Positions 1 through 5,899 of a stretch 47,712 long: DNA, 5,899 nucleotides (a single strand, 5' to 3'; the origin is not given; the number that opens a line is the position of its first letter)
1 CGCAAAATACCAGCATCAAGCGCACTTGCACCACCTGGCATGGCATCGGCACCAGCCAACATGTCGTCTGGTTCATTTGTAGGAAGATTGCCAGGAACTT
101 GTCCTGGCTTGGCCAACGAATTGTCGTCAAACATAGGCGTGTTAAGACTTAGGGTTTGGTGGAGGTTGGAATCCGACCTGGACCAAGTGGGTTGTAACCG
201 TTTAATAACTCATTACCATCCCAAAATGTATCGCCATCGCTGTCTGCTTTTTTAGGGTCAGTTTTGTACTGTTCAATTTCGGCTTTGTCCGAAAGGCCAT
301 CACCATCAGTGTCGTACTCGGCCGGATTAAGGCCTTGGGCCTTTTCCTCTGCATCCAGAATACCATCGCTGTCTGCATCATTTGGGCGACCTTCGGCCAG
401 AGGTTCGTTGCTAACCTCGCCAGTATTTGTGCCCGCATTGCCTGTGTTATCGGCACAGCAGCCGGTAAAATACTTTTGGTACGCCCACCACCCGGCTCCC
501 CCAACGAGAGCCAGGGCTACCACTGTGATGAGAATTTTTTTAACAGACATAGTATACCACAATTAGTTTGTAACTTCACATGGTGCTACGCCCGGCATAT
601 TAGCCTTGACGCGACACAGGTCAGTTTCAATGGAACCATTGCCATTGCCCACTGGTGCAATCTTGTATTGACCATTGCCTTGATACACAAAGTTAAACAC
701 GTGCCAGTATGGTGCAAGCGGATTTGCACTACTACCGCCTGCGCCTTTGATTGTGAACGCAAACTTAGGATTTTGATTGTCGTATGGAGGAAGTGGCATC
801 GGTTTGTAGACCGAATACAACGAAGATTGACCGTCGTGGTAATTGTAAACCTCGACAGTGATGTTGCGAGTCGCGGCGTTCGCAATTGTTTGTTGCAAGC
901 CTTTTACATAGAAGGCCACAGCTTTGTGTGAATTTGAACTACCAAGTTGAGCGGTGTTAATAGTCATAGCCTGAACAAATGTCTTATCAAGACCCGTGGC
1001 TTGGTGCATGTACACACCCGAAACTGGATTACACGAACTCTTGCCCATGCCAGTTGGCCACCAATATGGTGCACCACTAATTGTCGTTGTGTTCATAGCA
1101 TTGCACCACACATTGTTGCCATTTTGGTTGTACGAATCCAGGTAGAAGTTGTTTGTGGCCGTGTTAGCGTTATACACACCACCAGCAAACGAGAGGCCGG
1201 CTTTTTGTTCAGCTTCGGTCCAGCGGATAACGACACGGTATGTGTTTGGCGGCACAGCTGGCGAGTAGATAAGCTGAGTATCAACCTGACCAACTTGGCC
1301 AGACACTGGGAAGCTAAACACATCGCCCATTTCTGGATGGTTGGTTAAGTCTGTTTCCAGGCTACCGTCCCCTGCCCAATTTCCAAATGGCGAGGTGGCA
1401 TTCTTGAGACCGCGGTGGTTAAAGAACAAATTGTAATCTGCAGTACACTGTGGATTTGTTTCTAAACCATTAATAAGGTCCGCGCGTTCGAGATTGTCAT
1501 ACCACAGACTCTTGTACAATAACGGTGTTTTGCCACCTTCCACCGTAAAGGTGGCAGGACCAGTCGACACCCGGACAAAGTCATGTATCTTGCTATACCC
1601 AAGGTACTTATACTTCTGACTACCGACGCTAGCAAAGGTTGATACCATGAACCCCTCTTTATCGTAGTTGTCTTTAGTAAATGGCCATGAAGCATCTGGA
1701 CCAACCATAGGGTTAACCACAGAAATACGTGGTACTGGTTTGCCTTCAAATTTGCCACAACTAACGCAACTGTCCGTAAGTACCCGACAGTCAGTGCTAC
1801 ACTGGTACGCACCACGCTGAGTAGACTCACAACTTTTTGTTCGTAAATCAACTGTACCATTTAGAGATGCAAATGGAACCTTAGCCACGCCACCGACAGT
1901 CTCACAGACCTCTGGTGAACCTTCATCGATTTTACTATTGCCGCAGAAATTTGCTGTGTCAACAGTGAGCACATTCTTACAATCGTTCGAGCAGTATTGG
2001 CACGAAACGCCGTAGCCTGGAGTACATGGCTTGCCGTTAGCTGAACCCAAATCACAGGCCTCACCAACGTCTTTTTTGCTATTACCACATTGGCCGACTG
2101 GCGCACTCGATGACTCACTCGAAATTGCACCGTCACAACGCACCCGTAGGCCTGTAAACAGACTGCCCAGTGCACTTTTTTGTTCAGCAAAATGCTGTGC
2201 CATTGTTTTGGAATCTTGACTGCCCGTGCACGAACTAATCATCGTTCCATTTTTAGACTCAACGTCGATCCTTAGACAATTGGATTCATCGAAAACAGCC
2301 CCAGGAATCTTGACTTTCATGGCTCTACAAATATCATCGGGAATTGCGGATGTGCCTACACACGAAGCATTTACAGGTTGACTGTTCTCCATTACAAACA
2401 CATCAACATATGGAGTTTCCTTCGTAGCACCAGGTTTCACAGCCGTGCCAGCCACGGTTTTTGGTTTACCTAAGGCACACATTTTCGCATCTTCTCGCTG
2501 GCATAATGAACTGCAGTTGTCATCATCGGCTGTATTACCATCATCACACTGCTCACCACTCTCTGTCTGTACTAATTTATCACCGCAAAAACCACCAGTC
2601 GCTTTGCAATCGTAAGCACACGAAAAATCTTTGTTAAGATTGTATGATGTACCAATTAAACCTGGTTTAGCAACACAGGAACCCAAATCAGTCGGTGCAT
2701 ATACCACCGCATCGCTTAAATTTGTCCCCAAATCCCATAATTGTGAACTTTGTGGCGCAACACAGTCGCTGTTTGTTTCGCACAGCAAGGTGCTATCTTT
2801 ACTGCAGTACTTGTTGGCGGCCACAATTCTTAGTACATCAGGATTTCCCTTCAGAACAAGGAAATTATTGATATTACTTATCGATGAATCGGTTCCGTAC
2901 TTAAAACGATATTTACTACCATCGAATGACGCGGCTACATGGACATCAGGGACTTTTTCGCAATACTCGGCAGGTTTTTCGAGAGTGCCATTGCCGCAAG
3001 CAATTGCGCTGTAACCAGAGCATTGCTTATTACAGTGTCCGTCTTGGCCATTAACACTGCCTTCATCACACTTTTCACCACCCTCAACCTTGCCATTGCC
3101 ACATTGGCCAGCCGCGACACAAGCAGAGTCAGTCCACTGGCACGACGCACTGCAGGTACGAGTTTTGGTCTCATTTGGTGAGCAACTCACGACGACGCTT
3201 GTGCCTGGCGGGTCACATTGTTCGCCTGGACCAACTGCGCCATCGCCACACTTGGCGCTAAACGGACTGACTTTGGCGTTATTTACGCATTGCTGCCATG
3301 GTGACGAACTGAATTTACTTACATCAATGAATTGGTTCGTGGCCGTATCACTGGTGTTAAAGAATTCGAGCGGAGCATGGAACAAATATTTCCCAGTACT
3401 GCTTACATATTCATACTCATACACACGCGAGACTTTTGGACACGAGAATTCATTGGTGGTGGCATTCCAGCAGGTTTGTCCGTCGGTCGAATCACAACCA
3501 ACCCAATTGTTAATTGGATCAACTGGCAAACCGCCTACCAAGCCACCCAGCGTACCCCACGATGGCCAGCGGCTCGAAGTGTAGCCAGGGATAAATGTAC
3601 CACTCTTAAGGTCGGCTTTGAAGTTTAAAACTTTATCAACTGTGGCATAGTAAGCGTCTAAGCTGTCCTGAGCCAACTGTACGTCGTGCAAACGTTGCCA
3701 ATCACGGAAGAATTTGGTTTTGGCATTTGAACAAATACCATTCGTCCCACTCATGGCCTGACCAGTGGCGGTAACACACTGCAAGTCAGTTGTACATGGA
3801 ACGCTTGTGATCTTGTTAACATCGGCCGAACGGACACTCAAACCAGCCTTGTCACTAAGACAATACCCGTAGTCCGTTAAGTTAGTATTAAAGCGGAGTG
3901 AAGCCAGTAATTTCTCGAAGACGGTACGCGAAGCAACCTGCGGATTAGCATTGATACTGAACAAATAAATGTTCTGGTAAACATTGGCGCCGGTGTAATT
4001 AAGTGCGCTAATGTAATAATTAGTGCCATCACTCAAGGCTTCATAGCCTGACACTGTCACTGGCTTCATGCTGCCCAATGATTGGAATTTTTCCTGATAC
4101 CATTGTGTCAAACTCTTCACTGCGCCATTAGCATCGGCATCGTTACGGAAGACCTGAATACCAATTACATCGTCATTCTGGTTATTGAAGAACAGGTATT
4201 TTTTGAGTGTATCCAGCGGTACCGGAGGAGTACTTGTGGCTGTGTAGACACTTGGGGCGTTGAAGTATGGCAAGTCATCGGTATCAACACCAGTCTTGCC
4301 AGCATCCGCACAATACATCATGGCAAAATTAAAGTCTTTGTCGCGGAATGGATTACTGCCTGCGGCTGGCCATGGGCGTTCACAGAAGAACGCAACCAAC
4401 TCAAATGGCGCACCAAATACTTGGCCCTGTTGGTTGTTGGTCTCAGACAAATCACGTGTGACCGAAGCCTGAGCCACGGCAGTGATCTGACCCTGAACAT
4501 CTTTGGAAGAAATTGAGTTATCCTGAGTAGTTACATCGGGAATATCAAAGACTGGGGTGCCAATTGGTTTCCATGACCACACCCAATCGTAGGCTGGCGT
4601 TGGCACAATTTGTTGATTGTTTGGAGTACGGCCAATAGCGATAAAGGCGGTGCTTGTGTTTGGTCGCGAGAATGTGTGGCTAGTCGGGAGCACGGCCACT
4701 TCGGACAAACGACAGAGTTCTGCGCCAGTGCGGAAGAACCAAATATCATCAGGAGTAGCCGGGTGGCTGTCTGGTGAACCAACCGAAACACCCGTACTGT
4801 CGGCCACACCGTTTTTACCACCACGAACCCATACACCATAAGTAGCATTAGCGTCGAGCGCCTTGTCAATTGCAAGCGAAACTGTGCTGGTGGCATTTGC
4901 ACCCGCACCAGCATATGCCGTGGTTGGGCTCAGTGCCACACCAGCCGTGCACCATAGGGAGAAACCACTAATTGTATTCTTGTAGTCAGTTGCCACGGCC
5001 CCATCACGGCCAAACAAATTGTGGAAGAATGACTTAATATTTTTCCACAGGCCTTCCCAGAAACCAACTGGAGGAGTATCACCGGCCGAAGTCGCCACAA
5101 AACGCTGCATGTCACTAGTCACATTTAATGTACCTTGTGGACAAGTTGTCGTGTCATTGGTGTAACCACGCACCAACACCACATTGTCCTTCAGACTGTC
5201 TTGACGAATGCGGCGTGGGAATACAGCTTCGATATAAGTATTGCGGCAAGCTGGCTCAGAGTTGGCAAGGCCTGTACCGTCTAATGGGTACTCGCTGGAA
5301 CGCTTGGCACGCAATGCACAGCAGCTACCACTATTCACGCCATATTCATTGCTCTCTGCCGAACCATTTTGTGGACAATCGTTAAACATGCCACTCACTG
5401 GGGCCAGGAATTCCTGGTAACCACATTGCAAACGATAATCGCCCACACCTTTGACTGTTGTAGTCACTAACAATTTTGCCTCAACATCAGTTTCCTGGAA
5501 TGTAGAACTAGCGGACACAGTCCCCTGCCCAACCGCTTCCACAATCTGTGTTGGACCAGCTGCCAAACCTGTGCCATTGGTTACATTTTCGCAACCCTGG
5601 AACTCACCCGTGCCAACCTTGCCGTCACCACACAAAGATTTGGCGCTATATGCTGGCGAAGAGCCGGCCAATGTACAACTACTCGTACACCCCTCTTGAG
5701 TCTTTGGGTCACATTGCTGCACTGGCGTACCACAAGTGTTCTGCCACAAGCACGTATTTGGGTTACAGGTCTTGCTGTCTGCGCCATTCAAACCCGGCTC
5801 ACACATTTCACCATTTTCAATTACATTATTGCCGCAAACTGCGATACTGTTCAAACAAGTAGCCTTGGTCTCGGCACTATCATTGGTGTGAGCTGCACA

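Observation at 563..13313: Two adjacent genes fuse a VirB2/TrbC-like (T4SS-type) pilin module to large ectodomains, one of them a ~3,530-aa giant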

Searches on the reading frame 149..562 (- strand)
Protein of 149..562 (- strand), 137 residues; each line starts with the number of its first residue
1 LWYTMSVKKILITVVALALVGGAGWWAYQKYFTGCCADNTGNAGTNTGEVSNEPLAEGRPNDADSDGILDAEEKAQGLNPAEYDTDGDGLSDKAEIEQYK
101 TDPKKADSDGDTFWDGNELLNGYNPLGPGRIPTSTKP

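Call 9: search_protein_families(library=pfam, proteins=[window:149-562:-], max_evalue=0.001)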
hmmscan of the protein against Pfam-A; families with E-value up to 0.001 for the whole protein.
window:149-562:- (137 aa): 1 family
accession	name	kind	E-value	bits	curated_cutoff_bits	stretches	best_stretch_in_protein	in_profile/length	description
PF18884.5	TSP3_bac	-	6.1e-09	36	25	1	84-106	1-22/22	Bacterial TSP3 repeat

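Call 18: search_protein_families(library=ncbifam, proteins=[window:149-562:-], max_evalue=0.01)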
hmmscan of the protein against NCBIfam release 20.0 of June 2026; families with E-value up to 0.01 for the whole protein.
window:149-562:- (137 aa): 3 families
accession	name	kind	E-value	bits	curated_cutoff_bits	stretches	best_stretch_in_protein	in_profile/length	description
NF033765.2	gliding_CglD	equivalog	1.4e-08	33.1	400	1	56-122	169-244/1124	adventurous gliding motility lipoprotein CglD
NF047639.1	throspo3_MtsD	equivalog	2.4e-05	22.7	800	2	62-127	440-502/651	cell-cell cohesion protein MtsD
NF053806.1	lanmdlnLanM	equivalog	0.00084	19.4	135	1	60-119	56-119/132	lanmodulin LanM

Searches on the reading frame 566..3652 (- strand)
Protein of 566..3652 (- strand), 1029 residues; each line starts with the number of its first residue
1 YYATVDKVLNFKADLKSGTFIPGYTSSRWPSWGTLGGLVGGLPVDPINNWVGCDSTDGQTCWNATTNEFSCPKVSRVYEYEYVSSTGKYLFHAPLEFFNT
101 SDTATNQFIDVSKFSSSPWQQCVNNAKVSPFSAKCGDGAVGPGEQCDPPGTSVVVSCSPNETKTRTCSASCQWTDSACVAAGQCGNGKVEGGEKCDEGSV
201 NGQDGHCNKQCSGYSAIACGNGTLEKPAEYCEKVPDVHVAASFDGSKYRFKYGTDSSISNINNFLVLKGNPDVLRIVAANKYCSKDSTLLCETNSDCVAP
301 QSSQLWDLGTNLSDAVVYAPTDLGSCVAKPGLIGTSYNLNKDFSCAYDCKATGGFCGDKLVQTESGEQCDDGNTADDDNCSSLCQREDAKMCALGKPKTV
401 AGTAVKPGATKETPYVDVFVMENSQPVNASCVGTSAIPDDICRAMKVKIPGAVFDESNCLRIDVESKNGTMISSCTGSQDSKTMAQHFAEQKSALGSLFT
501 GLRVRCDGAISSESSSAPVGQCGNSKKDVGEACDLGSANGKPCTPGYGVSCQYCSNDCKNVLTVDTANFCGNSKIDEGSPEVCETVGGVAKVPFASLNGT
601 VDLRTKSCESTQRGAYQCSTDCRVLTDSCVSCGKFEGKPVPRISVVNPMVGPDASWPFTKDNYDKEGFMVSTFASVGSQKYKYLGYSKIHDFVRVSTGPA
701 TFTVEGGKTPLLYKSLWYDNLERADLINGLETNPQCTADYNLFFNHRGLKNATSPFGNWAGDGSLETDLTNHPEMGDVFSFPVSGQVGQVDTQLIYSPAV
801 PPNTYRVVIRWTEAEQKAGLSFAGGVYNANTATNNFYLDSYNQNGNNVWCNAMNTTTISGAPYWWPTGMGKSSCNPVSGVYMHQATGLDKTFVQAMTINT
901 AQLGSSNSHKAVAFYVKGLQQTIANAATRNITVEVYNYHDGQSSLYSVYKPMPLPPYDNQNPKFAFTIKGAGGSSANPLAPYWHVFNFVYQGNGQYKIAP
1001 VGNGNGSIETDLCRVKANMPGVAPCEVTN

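Call 76: search_protein_families(library=pfam, proteins=[window:566-3652:-], max_evalue=1)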
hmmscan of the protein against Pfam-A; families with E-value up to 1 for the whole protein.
window:566-3652:- (1029 aa): 2 families
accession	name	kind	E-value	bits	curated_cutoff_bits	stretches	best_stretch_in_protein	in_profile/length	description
PF13948.11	DUF4215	-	0.0002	22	27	1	353-385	18-47/47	Domain of unknown function (DUF4215)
PF09712.15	PHA_synth_III_E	-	0.26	11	25.7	1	845-930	27-104/311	Poly(R)-hydroxyalkanoic acid synthase subunit (PHA_synth_III_E)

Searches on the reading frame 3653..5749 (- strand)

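Call 76: search_protein_families(library=pfam, proteins=[window:3653-5749:-], max_evalue=1)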
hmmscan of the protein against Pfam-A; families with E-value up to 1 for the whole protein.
window:3653-5749:- (699 aa): 1 family
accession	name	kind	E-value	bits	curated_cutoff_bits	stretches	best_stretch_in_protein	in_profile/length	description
PF13205.12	Big_5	-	0.0047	18.1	23.6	1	276-341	49-105/105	Bacterial Ig-like domain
